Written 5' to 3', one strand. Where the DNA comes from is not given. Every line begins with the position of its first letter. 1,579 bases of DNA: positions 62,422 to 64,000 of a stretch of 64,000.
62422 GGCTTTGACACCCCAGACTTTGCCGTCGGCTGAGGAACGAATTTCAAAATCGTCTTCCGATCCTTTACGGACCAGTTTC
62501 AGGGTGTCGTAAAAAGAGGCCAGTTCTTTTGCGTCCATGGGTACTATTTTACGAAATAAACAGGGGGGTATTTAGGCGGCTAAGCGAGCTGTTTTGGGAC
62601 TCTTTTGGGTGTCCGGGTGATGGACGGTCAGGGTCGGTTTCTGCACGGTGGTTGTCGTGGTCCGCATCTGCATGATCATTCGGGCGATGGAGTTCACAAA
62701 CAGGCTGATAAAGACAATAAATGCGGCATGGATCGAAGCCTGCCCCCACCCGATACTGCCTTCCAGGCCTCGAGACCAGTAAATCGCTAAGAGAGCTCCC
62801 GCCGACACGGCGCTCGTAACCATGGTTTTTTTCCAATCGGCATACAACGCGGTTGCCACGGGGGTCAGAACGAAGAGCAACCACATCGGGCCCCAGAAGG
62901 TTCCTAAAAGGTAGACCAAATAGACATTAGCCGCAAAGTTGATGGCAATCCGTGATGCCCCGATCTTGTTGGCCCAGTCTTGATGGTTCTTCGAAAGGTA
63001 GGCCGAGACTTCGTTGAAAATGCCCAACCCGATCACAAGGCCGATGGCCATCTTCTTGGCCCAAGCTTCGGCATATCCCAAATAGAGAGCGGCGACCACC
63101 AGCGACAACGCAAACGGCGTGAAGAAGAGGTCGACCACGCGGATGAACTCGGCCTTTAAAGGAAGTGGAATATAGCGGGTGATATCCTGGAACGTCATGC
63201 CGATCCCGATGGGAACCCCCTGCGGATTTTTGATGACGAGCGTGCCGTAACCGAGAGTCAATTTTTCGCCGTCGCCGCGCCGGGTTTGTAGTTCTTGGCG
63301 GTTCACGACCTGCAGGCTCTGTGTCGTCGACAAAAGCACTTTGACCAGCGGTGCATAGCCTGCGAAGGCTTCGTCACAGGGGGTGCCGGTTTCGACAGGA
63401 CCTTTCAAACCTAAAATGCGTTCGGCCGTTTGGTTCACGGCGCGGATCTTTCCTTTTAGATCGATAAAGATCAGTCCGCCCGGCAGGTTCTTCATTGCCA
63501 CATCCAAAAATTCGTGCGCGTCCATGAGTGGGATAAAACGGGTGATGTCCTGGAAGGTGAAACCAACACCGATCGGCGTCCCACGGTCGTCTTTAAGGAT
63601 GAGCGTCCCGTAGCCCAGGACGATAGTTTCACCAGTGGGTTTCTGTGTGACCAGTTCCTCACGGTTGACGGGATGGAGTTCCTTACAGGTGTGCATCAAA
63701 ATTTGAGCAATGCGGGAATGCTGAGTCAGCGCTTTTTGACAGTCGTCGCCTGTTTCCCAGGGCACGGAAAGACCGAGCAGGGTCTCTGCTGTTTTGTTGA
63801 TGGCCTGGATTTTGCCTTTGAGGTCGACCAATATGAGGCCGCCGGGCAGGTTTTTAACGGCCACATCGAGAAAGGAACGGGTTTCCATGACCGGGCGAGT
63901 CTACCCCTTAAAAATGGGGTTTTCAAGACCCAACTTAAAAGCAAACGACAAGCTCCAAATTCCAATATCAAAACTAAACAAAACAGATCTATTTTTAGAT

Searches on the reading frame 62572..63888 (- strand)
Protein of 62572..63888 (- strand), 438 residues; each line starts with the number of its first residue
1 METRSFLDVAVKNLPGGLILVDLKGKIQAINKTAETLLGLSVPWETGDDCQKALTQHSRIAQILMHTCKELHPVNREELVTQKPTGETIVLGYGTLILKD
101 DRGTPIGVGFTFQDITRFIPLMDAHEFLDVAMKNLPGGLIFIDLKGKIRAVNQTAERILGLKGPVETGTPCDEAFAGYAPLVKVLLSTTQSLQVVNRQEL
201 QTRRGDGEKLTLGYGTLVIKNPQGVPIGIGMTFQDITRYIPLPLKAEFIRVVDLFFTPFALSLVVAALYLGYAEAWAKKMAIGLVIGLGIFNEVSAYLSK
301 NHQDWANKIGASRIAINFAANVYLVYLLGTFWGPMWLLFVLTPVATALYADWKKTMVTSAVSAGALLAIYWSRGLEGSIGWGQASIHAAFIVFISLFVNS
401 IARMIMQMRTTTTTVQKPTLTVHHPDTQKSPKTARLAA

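Call 42: search_protein_families(library=pfam, proteins=[window:62572-63888:-], max_evalue=0.00001)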
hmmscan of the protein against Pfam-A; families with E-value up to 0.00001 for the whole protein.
window:62572-63888:- (438 aa): 4 families
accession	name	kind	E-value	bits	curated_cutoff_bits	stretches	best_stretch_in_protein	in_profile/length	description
PF13426.13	PAS_9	-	7e-14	52.4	27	1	17-116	3-102/103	PAS domain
PF00989.32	PAS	-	7.8e-14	52.1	22.6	1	127-236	2-113/113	PAS fold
PF08448.16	PAS_4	-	2.3e-11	44.4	23.1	0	12-117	2-107/110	PAS fold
PF13188.13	PAS_8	-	7.7e-11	41.9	21.8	0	128-177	3-49/65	PAS domain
